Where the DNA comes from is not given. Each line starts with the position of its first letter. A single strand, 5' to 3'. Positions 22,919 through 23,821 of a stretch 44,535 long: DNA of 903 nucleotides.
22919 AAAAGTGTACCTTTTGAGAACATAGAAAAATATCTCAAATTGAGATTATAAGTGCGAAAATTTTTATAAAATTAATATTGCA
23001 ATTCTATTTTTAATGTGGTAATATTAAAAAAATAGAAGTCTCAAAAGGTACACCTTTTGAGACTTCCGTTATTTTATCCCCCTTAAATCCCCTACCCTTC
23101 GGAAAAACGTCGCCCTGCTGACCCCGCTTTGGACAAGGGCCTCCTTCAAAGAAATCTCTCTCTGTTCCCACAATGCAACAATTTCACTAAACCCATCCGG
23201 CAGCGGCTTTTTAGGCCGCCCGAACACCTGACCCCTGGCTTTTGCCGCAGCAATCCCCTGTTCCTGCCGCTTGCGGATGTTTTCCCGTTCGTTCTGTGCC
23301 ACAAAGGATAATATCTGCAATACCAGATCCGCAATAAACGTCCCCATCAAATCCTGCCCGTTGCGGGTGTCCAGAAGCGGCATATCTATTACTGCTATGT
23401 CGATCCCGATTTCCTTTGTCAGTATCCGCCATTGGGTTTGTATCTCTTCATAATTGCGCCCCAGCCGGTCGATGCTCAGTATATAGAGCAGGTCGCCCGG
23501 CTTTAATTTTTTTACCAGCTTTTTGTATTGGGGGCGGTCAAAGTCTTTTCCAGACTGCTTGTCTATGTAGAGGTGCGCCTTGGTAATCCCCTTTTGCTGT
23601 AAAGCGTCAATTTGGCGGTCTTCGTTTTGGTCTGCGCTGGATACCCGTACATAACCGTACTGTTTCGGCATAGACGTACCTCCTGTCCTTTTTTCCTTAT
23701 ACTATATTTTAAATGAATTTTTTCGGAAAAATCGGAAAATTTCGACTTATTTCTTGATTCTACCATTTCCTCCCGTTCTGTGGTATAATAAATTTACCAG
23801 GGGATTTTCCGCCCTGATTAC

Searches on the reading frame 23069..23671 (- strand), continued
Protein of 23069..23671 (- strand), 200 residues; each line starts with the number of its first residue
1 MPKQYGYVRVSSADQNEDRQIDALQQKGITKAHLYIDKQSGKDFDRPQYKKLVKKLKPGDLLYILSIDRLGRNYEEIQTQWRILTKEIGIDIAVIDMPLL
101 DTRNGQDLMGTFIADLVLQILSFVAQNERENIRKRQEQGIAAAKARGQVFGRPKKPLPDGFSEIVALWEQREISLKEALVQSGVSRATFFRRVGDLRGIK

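Call 40: search_protein_families(library=padloc, alignment_id=A1, max_evalue=0.001)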
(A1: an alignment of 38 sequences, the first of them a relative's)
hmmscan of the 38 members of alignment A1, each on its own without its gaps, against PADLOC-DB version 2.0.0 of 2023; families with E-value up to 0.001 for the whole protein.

A. member 1, L002:4785-5684:+ (300 aa): 0 families

B. families by the number of members that match (of 38 scanned): 74 families (the first 25 are shown)
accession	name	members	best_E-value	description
PDLC04042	PD-T4-6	1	9.6e-49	-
PDLC04060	PD-T4-6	1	3.2e-48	-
PDLC04138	mad6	1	1.1e-46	mads_6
PDLC04047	PD-T4-6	1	2.5e-41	-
PDLC04053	PD-T4-6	1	7.1e-41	-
PDLC04045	PD-T4-6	1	4.2e-38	-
PDLC04044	PD-T4-6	1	4.9e-38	-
PDLC04061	PD-T4-6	1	4.6e-36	-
PDLC04057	PD-T4-6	1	1.3e-35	-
PDLC04043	PD-T4-6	1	1.5e-35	-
PDLC04054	PD-T4-6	1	8e-35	-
PDLC04052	PD-T4-6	1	1.1e-34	-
PDLC04048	PD-T4-6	1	2.5e-34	-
PDLC04062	PD-T4-6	1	4.4e-32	-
PDLC04039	PD-T4-6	1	1.7e-31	-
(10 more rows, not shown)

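Call 41: search_protein_families(library=padloc, proteins=[window:23069-23671:-], max_evalue=0.1)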
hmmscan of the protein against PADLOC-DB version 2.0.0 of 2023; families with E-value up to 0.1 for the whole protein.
window:23069-23671:- (200 aa): 0 families

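Call 42: search_protein_families(library=phrogs, proteins=[L002:4785-5684:+], max_evalue=0.01)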
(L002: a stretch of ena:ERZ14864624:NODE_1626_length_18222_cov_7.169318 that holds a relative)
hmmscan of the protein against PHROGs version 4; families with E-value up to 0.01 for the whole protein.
L002:4785-5684:+ (300 aa): 1 family
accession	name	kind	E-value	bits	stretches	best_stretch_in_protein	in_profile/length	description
phrog_11940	-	unknown function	0.0015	20.1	1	49-80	28-59/88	-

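Call 43: search_solved_structures(query=window:23069-23671:-, max_evalue=0.00001, show_alignments=2)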
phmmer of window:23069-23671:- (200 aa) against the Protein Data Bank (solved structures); distinct sequences matched with E-value up to 0.00001: 15.
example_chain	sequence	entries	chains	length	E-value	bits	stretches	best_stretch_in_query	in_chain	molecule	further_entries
2r0q_C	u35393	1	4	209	6.7e-27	97.8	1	6-160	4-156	Putative transposon Tn552 DNA-invertase bin3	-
5c32_B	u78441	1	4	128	1.9e-20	76.8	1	6-130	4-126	Putative transposon Tn552 DNA-invertase bin3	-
5c31_A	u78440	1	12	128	3.7e-20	75.8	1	6-130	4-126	Sin, putative plasmid resolvase dimer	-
5c34_B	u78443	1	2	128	6.8e-20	75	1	6-130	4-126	Putative transposon Tn552 DNA-invertase bin3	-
1zr2_A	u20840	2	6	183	1e-19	74.4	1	5-191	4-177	Transposon gamma-delta resolvase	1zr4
2gm4_A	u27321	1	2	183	1.5e-19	73.8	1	5-191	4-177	Transposon gamma-delta resolvase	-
5c35_A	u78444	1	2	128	1.8e-19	73.6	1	6-130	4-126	Recombinase Sin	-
1gdt_A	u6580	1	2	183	1.4e-18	70.6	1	4-191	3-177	PROTEIN (GAMMA DELTA RESOLVASE)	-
3pkz_A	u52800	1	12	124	1.8e-18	70.3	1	6-128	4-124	Recombinase Sin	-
4m6f_A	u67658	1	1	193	3.1e-17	66.3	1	5-157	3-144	DNA-invertase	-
3uj3_X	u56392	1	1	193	5.2e-17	65.6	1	5-167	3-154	DNA-invertase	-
5cy1_A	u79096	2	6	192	1.7e-16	63.9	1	5-197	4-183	Transposon Tn3 resolvase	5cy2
1gdr_A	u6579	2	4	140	4.8e-15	59.1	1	4-150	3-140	GAMMA DELTA-RESOLVASE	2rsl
2gm5_A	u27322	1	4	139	1.1e-13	54.7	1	5-141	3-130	Transposon gamma-delta resolvase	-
1ght_A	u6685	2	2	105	3.5e-10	43.3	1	4-77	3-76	TRANSPOSON GAMMA-DELTA RESOLVASE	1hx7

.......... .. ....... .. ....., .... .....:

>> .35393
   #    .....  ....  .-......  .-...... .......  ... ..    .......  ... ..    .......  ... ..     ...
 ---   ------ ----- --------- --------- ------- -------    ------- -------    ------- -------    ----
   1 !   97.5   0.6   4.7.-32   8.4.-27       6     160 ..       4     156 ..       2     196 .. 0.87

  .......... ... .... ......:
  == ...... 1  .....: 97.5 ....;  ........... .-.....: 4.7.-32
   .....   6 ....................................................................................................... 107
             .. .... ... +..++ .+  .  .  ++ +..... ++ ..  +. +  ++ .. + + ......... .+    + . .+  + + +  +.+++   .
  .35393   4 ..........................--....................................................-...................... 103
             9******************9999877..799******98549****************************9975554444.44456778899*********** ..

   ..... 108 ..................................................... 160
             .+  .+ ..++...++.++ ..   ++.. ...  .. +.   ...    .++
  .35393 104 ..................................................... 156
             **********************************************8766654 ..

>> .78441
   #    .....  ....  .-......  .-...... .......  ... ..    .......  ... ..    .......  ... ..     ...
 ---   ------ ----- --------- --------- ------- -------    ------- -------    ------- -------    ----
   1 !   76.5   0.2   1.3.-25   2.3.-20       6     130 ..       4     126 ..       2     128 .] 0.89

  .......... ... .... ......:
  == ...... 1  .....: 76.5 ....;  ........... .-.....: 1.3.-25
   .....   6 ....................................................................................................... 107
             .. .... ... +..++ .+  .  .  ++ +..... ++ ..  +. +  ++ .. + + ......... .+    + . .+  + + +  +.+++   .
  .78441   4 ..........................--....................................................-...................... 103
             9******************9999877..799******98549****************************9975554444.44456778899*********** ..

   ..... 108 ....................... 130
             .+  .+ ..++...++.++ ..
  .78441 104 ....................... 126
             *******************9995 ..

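Call 50: search_dna_similar(query=window:23069-23671:-, collection=plasmids, mode=protein, max_rows=25)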
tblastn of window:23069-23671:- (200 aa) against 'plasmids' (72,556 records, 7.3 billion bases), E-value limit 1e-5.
The search stops at 5000 records and this limit was reached: more records match than are counted here, and every count below describes the 5000 best-scoring records only.
Records with a match: at least 5000; places in all: 12844; records where one place covers at least 80% of the query: 4458.
Best place of each record, by identity: <60% 5000.
By first word of the organism name: Staphylococcus 1114; Klebsiella 915; Enterococcus 913; Escherichia 531; Bacillus 418; Enterobacter 221; Salmonella 138; Clostridium 128; Lactococcus 87; Citrobacter 73; and 87 more.
By predicted mobility (MOB-suite, as given by PLSDB): conjugative 2070; mobilizable 1723; non-mobilizable 1207.
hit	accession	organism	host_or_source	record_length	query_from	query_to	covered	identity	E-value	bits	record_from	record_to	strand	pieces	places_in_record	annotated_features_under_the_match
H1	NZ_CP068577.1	Staphylococcus equorum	Cell,Jeotgal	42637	3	193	96%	55.5%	7e-64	219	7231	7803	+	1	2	recombinase family protein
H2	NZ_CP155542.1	Staphylococcus haemolyticus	Homo sapiens,Burn wound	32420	3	193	96%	55.5%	8e-64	219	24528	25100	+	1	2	recombinase family protein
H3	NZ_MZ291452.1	Enterococcus gallinarum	-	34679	3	193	96%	55.5%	8e-64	219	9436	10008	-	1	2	recombinase family protein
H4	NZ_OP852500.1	Enterococcus casseliflavus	-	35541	3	193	96%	55.5%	8e-64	219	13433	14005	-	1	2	recombinase family protein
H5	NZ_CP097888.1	Staphylococcus arlettae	Homo sapiens,Conjunctival secretion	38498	3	193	96%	55.5%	8e-64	219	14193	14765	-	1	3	recombinase family protein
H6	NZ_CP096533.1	Staphylococcus aureus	Homo sapiens,Urinairy tract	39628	3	193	96%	55.5%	8e-64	219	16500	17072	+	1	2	recombinase family protein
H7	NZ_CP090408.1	Staphylococcus aureus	swine,cell culture,pork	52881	3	193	96%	55.5%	8e-64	219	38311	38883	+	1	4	recombinase family protein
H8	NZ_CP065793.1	Mammaliicoccus sciuri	duck,single cell,viscera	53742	3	193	96%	55.5%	8e-64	219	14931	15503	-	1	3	recombinase family protein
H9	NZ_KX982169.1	Mammaliicoccus sciuri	-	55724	3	193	96%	55.5%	8e-64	219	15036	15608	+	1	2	recombinase family protein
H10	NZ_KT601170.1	Mammaliicoccus sciuri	pig,nasal sample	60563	3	193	96%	55.5%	8e-64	219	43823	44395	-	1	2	recombinase family protein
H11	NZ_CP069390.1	Mammaliicoccus sciuri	single cell,duck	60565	3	193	96%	55.5%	8e-64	219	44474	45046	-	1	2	recombinase family protein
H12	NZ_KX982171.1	Mammaliicoccus sciuri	-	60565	3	193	96%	55.5%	8e-64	219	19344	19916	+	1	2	recombinase family protein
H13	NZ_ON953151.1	Staphylococcus hominis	-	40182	3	196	97%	54.1%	5e-63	217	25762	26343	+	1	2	recombinase family protein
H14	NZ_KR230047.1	Staphylococcus epidermidis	blood culture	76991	3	196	97%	54.1%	5e-63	217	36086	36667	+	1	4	recombinase family protein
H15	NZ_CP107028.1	Cytobacillus firmus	whole organism,soil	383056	3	193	96%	55.0%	8e-63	216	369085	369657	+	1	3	recombinase family protein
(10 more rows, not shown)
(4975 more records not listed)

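Call 54: find_encoding_contigs(protein=P0104, flank=700, max_places=10)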
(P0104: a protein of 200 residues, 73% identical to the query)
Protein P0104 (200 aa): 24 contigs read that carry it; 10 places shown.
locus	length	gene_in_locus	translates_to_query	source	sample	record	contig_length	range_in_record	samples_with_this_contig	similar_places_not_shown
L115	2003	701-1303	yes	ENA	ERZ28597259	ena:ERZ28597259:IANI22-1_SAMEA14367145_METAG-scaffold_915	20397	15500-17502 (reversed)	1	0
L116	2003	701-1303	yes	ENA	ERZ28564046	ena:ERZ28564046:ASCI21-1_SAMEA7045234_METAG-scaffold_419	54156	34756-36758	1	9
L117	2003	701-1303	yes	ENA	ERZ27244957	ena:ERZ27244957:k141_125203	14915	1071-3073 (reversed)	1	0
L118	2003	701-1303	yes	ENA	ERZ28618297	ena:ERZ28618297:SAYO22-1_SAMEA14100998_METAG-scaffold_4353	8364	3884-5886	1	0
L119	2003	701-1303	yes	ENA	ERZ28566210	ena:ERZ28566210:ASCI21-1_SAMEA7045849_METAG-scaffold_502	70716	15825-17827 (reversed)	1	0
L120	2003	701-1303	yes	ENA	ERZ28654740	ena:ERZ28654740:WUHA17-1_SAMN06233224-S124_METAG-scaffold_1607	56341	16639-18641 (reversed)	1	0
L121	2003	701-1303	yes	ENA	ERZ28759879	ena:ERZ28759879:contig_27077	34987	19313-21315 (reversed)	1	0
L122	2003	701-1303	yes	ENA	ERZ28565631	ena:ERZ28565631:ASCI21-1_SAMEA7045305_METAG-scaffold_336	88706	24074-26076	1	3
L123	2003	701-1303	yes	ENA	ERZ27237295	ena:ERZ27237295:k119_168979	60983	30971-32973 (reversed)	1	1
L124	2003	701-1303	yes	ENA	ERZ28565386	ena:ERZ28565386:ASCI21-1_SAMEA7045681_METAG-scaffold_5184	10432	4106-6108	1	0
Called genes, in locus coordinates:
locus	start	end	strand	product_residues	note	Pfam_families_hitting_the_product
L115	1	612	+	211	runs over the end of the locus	PF03458:Gly_transporter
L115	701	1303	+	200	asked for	PF00239:Resolvase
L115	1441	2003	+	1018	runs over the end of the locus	-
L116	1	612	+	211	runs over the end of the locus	PF03458:Gly_transporter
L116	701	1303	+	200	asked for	PF00239:Resolvase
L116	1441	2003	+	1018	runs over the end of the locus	-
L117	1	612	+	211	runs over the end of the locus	PF03458:Gly_transporter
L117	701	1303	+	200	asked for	PF00239:Resolvase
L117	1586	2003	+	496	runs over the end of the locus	?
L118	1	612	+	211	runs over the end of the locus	PF03458:Gly_transporter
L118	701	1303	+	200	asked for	PF00239:Resolvase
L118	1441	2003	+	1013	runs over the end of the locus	?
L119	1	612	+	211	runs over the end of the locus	PF03458:Gly_transporter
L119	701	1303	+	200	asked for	PF00239:Resolvase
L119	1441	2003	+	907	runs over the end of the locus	-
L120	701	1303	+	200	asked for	PF00239:Resolvase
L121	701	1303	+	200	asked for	PF00239:Resolvase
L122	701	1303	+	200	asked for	PF00239:Resolvase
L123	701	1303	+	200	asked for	PF00239:Resolvase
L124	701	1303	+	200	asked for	PF00239:Resolvase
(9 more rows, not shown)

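Call 55: find_encoding_contigs(protein=P0057, flank=700, max_places=10)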
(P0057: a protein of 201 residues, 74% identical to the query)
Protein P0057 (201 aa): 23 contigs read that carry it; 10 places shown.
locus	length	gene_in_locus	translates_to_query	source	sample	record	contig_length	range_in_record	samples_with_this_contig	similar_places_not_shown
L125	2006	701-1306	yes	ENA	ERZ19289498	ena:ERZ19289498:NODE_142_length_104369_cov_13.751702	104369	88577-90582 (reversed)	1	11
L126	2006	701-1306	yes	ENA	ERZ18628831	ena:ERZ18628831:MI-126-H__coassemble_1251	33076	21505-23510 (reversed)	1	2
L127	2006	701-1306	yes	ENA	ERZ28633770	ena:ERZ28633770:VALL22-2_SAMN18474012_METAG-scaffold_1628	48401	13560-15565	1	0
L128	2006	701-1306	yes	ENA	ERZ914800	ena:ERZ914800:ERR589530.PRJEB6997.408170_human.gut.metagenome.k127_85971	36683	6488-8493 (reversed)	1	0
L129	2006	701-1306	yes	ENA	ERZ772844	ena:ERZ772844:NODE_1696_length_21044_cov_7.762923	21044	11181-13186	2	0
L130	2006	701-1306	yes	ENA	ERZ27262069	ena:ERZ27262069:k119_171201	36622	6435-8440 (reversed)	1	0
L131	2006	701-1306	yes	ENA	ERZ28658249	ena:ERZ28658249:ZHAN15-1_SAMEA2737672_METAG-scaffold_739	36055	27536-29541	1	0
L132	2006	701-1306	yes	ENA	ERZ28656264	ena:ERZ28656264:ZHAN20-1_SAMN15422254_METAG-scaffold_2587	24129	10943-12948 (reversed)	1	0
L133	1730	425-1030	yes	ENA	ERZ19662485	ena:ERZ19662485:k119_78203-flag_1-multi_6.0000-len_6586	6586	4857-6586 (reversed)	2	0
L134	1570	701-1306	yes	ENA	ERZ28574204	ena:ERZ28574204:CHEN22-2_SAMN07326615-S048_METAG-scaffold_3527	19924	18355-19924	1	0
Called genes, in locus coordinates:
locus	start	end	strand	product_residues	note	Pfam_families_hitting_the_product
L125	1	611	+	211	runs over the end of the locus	PF03458:Gly_transporter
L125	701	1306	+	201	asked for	PF00239:Resolvase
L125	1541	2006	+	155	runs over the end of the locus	-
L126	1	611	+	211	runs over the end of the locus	PF03458:Gly_transporter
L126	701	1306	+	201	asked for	PF00239:Resolvase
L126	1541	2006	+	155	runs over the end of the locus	-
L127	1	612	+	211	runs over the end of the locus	PF03458:Gly_transporter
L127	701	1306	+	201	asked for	PF00239:Resolvase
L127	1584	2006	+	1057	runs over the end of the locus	-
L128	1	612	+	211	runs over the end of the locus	PF03458:Gly_transporter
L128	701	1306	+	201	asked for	PF00239:Resolvase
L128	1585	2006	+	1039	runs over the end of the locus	-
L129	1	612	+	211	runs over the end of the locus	PF03458:Gly_transporter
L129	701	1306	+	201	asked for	PF00239:Resolvase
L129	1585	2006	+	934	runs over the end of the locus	-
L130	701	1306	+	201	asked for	PF00239:Resolvase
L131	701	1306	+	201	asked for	PF00239:Resolvase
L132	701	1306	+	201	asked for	PF00239:Resolvase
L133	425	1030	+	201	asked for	PF00239:Resolvase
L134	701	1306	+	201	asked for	PF00239:Resolvase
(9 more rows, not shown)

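Call 58: find_related_loci(query=window:23069-23671:-, collection=metagenome_contigs, flank=1000)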
Query window:23069-23671:- (200 aa) in metagenome_contigs; peptide patterns used: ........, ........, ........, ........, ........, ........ (x = any residue, [..] = any of these).
600 stretches matched a pattern (row limit reached: there are more); 581 encode a relative of the query (tblastn E <= 1e-3); the best 80 are kept; 80 distinct loci.
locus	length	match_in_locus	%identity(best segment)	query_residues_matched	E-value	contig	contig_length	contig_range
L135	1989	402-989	72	5-200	1e-96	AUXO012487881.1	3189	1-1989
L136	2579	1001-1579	73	5-197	2e-94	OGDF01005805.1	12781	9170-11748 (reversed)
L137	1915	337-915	70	5-197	8e-96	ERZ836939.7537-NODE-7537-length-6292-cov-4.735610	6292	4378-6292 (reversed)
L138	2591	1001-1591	70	2-198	2e-93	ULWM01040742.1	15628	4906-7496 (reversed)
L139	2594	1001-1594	70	3-200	6e-93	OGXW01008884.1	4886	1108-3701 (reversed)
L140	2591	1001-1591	70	2-198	4e-93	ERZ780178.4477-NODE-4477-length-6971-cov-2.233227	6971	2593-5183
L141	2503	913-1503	70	2-198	4e-94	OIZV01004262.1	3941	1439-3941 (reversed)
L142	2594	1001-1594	70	3-200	8e-93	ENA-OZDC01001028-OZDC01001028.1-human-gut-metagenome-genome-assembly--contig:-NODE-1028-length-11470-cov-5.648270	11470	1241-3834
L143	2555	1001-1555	75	5-189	3e-92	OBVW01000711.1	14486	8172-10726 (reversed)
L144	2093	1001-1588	69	5-200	8e-94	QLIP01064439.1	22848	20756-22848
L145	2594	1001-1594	69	3-200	1e-91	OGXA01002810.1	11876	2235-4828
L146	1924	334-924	69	2-198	2e-93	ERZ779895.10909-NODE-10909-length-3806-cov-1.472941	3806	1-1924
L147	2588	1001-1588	71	5-200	3e-91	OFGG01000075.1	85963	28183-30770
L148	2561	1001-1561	72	3-189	4e-91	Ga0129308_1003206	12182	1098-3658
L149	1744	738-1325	69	5-200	1e-95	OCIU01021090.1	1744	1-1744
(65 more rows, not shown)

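Call 68: search_protein_families(library=pfam, proteins=[L002:4785-5684:+], max_evalue=1)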
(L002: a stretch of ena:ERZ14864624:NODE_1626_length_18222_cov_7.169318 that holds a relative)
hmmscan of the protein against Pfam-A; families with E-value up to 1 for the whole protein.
L002:4785-5684:+ (300 aa): 4 families
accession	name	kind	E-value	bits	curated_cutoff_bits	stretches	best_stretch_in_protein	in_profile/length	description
PF06667.17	PspB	-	0.0051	17.3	25.6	1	106-152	3-49/73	Phage shock protein B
PF06781.17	CrgA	-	0.13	12.9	24.8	1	62-90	39-67/89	Cell division protein CrgA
PF11022.13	ATP19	-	0.16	12.8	27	0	272-288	48-64/67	ATP synthase subunit K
PF12911.12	OppC_N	-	0.17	12.3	23.9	0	66-94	16-46/53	N-terminal TM domain of oligopeptide transport permease C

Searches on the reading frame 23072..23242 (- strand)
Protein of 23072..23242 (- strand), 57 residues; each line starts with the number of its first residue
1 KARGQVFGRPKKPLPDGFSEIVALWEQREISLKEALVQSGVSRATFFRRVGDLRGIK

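Call 73: search_solved_structures(query=window:23072-23242:-, max_evalue=10, show_alignments=4)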
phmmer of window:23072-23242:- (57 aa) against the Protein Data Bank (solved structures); distinct sequences matched with E-value up to 10: 0.
